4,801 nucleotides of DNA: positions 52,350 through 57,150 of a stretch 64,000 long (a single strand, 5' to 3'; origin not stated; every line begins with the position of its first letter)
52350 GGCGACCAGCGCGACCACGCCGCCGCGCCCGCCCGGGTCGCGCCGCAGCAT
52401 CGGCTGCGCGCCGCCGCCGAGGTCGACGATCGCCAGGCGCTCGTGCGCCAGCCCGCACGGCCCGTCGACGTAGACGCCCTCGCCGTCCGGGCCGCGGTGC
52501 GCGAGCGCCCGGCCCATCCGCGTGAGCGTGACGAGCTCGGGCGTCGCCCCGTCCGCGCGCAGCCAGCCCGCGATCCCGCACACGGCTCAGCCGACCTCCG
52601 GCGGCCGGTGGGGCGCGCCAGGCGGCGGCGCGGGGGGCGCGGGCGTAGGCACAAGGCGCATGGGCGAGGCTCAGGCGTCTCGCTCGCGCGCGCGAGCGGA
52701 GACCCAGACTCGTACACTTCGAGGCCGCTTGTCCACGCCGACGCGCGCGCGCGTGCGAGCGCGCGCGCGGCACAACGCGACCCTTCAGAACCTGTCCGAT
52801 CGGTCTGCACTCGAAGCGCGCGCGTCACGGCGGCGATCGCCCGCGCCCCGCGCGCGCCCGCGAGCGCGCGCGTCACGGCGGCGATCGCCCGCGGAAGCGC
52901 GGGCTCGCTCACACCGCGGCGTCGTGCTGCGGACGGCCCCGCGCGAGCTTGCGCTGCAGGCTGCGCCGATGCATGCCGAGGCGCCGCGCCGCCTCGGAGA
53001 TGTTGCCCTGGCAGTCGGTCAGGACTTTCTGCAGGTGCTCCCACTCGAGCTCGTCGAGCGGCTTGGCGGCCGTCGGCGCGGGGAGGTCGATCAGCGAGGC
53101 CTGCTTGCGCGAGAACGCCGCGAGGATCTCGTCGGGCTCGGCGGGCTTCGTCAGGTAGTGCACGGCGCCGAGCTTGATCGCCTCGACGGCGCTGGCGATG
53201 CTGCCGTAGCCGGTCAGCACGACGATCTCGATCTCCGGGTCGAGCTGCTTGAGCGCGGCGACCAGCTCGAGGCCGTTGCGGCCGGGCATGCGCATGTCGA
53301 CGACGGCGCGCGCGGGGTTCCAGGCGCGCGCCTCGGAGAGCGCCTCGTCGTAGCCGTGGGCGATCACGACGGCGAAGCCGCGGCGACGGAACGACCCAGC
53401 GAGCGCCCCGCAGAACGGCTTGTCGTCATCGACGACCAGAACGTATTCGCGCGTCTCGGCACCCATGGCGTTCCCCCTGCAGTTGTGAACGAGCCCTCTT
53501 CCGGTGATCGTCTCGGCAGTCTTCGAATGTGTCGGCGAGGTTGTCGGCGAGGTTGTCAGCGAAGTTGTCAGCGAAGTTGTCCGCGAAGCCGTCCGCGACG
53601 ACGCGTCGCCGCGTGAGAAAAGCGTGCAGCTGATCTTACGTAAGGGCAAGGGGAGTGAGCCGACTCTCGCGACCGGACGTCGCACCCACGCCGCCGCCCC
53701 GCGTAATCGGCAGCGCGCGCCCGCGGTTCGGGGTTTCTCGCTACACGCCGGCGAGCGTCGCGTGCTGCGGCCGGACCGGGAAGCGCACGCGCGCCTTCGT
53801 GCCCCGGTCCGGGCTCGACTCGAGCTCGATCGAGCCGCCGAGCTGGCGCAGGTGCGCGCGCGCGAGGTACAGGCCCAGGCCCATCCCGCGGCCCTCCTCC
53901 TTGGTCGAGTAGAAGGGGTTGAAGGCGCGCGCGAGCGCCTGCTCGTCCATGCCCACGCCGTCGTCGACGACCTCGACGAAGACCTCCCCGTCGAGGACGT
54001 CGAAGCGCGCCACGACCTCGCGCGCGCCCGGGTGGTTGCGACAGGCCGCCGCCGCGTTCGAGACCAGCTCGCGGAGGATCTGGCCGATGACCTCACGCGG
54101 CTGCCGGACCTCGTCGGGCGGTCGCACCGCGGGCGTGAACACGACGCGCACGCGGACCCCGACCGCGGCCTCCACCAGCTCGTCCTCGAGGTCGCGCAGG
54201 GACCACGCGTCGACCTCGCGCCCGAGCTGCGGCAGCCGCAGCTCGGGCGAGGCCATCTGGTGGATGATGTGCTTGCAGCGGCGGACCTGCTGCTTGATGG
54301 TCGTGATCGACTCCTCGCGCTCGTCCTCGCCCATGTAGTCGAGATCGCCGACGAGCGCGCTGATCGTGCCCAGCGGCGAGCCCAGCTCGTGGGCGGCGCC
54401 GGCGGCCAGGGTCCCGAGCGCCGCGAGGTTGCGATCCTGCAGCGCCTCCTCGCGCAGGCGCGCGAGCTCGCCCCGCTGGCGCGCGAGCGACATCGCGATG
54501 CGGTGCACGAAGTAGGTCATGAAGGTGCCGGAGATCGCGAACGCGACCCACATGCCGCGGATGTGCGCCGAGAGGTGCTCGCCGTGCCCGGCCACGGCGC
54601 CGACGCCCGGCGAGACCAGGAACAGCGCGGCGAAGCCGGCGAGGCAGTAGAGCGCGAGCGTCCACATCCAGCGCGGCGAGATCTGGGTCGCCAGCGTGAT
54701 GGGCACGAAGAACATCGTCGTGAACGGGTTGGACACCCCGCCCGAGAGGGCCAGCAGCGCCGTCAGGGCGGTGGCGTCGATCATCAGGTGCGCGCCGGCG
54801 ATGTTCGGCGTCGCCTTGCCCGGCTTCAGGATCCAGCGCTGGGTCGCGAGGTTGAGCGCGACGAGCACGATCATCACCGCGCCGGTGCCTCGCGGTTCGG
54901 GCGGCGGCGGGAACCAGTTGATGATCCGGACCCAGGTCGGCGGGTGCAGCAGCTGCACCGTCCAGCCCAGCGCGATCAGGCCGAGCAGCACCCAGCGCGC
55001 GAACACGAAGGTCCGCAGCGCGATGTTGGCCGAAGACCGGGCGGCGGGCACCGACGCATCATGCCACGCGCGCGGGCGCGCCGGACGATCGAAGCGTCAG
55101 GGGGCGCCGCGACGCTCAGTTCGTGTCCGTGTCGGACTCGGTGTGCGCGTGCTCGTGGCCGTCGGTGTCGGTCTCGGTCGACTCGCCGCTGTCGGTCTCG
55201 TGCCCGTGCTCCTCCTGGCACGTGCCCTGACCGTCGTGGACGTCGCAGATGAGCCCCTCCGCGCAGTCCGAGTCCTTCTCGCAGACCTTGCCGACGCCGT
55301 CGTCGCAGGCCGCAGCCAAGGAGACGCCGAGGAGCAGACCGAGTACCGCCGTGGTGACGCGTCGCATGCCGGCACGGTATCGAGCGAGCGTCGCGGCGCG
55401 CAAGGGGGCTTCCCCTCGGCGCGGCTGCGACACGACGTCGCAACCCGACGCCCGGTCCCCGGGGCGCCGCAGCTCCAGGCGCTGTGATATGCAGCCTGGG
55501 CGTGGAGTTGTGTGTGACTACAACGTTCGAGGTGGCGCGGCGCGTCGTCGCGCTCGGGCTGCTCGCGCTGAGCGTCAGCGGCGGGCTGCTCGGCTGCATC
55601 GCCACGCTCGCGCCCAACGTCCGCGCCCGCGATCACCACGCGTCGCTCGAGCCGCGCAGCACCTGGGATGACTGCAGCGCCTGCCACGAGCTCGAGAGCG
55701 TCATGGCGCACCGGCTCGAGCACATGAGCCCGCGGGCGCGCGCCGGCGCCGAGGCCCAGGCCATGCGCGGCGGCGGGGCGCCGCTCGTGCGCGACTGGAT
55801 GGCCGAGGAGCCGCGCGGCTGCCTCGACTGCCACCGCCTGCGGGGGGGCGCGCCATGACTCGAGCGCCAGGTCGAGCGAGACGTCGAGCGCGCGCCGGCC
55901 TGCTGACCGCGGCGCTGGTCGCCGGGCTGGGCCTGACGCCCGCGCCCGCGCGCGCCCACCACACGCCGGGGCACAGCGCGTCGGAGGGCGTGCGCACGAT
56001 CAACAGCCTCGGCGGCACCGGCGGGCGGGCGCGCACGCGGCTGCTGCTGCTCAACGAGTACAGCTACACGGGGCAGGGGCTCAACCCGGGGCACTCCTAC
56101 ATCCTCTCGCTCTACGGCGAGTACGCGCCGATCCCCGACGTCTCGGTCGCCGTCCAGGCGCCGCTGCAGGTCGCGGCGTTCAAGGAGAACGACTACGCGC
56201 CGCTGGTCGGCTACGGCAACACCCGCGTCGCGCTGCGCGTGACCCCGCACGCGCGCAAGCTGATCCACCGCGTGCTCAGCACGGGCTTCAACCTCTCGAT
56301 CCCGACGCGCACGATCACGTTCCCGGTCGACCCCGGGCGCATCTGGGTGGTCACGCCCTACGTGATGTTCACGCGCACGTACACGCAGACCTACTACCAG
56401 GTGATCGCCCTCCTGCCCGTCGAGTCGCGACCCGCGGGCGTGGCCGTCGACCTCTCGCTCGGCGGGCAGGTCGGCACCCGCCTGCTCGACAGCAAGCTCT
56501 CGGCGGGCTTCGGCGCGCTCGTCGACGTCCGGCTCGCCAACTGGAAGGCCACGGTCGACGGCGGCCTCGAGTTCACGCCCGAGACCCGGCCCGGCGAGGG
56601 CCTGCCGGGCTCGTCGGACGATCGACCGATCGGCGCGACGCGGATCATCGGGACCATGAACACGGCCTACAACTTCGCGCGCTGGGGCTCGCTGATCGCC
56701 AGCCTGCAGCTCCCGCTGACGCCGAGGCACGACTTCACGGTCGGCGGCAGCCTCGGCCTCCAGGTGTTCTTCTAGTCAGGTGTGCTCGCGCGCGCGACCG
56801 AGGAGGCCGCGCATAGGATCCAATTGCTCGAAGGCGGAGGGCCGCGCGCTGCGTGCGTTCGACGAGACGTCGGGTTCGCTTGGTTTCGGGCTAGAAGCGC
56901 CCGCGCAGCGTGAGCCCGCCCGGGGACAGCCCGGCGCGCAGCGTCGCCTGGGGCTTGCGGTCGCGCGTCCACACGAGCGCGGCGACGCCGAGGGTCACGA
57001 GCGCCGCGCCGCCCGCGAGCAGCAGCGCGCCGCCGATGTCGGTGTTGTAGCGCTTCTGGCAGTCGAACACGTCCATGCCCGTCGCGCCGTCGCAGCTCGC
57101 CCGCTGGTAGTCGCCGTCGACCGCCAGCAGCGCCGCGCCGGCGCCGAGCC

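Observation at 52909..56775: RegB/RegA-type redox two-component system with a metal-binding lipoprotein and a divergent diheme cytochrome c plus small OMP operon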

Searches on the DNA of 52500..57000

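Call 95: search_rna_families(source=window, start=52500, end=57000, threshold=evalue, max_evalue=1)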
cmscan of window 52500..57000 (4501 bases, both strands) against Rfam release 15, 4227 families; matches with E-value up to 1: 4.
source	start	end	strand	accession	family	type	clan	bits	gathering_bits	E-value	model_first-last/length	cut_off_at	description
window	56590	56711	+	RF00166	PrrB_RsmZ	Gene; sRNA;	CL00106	22.5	44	0.032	1-133/133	no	PrrB/RsmZ RNA family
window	53659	53711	-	RF03606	mir-2071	Gene; miRNA;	-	20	100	0.53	1-74/74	no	mir-2071 microRNA precursor family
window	54438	54501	-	RF03015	Transposase-2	Gene; sRNA;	-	20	42.7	0.94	1-69/69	no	Transposase-2 RNA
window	53162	53227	-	RF01668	P10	Gene; sRNA;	-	17.7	37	0.99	1-72/72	no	Pseudomonas sRNA P10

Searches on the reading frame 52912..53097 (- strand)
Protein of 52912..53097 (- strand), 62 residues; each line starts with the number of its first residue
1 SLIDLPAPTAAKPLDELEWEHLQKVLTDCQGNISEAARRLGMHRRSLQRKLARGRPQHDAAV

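Call 94: search_solved_structures(query=window:52912-53097:-, show_alignments=2, max_evalue=0.00001)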
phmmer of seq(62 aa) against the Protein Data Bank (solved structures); distinct sequences matched with E-value up to 0.00001: 2.
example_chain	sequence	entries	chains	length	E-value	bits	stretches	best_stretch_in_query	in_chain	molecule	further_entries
1umq_A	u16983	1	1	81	6.7e-12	48.5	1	6-56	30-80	PHOTOSYNTHETIC APPARATUS REGULATORY PROTEIN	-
3rqi_A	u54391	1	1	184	1.8e-11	47.1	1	13-53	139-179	Response regulator protein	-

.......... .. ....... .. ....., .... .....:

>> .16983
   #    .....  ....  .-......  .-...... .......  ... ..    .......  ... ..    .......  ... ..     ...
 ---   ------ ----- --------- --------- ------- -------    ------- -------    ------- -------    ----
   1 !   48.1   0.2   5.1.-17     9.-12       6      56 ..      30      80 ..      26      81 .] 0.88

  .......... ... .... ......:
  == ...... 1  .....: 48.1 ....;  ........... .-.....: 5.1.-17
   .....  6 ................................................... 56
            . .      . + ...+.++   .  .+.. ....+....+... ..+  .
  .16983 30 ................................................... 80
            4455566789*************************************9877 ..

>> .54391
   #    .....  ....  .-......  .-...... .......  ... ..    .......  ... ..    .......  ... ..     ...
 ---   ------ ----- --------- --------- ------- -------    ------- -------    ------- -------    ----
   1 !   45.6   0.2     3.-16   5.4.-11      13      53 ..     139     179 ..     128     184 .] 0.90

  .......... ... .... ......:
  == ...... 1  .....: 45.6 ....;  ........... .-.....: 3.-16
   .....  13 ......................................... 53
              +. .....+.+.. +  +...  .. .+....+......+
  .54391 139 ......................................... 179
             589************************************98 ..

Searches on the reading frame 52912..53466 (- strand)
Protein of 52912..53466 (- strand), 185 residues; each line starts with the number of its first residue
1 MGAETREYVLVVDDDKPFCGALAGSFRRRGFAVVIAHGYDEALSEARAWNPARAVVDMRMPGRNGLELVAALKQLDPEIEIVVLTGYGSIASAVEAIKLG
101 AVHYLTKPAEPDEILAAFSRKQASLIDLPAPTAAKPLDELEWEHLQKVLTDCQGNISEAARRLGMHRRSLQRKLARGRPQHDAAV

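Call 3: search_protein_families(library=pfam, proteins=[window:52912-53466:-], max_evalue=0.1)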
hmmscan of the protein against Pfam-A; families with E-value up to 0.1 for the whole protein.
seq(185 aa): 5 families
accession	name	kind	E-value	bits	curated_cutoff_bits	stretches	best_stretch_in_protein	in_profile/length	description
PF00072.30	Response_reg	-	1.7e-23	83.4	30.2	1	9-117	1-109/111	Response regulator receiver domain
PF02954.25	HTH_8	-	7e-13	48.5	22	1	137-176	2-41/42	Bacterial regulatory protein, Fis family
PF13556.12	HTH_30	-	1.9e-05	24.8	27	1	149-176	8-35/59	PucR C-terminal helix-turn-helix domain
PF13551.12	HTH_29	-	0.009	16.5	28.1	1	154-174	13-33/64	Winged helix-turn helix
PF09607.16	BrkDBD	-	0.014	15.8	23.4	1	151-172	23-44/58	Brinker DNA-binding domain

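Call 4: search_protein_families(library=ncbifam, proteins=[window:52912-53466:-], max_evalue=0.1)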
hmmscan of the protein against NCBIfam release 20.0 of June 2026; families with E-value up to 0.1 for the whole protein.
seq(185 aa): 100 families (the best 25 are shown)
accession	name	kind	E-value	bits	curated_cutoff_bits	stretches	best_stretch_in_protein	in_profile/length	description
NF033791.1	ActR_PrrA_rreg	equivalog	7.2e-52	175.9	250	1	9-179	4-172/173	ActR/PrrA/RegA family redox response regulator transcription factor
NF007689.0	PRK10365.1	equivalog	3.9e-23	81.9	760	2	9-123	8-122/441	sigma-54-dependent response regulator transcription factor ZraR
NF051870.1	NAssimRespRegNtrX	equivalog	1e-22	80.7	600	2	9-120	4-117/452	nitrogen assimilation response regulator NtrX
TIGR01818.1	ntrC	equivalog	5e-22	78.3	558.6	2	9-123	1-115/463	nitrogen regulation protein NR(I)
NF006900.1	PRK09390.1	equivalog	3.9e-21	75.5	255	1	7-121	5-119/203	response regulator FixJ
NF008469.0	PRK11361.1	equivalog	2.8e-19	69.1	714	1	6-115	4-113/461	acetoacetate metabolism transcriptional regulator AtoC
NF011695.0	PRK15115.1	equivalog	2.9e-18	65.9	763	2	8-119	8-119/445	two-component system response regulator GlrR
NF041946.1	LuxO_transreg_Vib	equivalog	7.3e-18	64.6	800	2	33-114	23-104/463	quorum-sensing sigma-54 dependent transcriptional regulator LuxO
NF008176.1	PRK10923.1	equivalog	2.1e-17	62.9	620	1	6-121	3-118/469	nitrogen regulation protein NR(I)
NF047793.1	ResRegPgtA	equivalog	2.6e-17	62.7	650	1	6-118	5-117/414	two-component system response regulator PgtA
NF053512.1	nitric_RR_NosR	exception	9e-17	61.2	400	1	9-117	1-110/422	response regulator c-di-GMP phosphodiesterase, NosR family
NF040749.1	tetrathio_RR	equivalog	1.1e-16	61.1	290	1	10-123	3-116/191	tetrathionate respiration response regulator TtrR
NF045505.1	RR_RssB_Pseudo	equivalog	3e-16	59.5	700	1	8-115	7-114/394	two-component system response regulator RssB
TIGR02915.1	PEP_resp_reg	equivalog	8.2e-16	57.9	502.6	2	9-120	1-115/445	PEP-CTERM-box response regulator transcription factor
NF040534.1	resp_reg_YycF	equivalog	9.5e-14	51.2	340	1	9-117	3-110/231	response regulator YycF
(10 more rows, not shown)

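Call 32: search_solved_structures(query=window:52912-53466:-, show_alignments=3, max_evalue=1e-8)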
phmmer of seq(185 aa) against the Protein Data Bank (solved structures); distinct sequences matched with E-value up to 1e-8: 66 (the best 60 are shown).
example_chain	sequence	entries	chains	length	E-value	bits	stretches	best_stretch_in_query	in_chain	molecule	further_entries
3rqi_A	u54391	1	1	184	2.8e-40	141.3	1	7-176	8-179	Response regulator protein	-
4l4u_A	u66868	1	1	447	1.7e-18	70.4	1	8-116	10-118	Transcriptional regulator (NtrC family)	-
1zy2_A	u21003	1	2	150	2.2e-17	66.7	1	9-117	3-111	transcriptional regulator NtrC1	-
1ny5_A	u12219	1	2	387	1.8e-16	63.8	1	9-116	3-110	transcriptional regulator (NtrC family)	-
6ifh_A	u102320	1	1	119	2.8e-16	63.1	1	8-115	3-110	Sporulation initiation phosphotransferase F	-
1d5w_A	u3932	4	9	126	5.3e-16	62.2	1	9-127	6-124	TRANSCRIPTIONAL REGULATORY PROTEIN FIXJ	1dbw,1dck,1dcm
5xso_A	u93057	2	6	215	7.4e-15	58.5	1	5-118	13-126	Response regulator FixJ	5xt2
1qkk_A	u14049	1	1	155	2e-14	57.1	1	9-120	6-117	C4-DICARBOXYLATE TRANSPORT TRANSCRIPTIONAL REGULATORY PROTEIN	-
1l5y_A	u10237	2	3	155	2e-14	57.1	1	9-120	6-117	C4-DICARBOXYLATE TRANSPORT TRANSCRIPTIONAL REGULATORY PROTEIN DCTD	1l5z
8gc6_A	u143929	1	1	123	7.7e-14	55.2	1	9-116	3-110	Response regulator protein CarR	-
3eq2_A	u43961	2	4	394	8.1e-14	55.1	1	9-117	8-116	Probable two-component response regulator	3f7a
2jvj_A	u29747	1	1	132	1.1e-13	54.6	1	7-119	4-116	Sporulation initiation phosphotransferase F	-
1yio_A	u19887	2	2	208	1.8e-13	54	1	7-140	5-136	response regulatory protein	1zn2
5m7n_A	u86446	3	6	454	2e-13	53.8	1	9-120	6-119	Nitrogen assimilation regulatory protein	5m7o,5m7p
1pey_A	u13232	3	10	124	2.6e-13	53.5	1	7-118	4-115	Sporulation initiation phosphotransferase F | SPORULATION RESPONSE REGULATORY PROTEIN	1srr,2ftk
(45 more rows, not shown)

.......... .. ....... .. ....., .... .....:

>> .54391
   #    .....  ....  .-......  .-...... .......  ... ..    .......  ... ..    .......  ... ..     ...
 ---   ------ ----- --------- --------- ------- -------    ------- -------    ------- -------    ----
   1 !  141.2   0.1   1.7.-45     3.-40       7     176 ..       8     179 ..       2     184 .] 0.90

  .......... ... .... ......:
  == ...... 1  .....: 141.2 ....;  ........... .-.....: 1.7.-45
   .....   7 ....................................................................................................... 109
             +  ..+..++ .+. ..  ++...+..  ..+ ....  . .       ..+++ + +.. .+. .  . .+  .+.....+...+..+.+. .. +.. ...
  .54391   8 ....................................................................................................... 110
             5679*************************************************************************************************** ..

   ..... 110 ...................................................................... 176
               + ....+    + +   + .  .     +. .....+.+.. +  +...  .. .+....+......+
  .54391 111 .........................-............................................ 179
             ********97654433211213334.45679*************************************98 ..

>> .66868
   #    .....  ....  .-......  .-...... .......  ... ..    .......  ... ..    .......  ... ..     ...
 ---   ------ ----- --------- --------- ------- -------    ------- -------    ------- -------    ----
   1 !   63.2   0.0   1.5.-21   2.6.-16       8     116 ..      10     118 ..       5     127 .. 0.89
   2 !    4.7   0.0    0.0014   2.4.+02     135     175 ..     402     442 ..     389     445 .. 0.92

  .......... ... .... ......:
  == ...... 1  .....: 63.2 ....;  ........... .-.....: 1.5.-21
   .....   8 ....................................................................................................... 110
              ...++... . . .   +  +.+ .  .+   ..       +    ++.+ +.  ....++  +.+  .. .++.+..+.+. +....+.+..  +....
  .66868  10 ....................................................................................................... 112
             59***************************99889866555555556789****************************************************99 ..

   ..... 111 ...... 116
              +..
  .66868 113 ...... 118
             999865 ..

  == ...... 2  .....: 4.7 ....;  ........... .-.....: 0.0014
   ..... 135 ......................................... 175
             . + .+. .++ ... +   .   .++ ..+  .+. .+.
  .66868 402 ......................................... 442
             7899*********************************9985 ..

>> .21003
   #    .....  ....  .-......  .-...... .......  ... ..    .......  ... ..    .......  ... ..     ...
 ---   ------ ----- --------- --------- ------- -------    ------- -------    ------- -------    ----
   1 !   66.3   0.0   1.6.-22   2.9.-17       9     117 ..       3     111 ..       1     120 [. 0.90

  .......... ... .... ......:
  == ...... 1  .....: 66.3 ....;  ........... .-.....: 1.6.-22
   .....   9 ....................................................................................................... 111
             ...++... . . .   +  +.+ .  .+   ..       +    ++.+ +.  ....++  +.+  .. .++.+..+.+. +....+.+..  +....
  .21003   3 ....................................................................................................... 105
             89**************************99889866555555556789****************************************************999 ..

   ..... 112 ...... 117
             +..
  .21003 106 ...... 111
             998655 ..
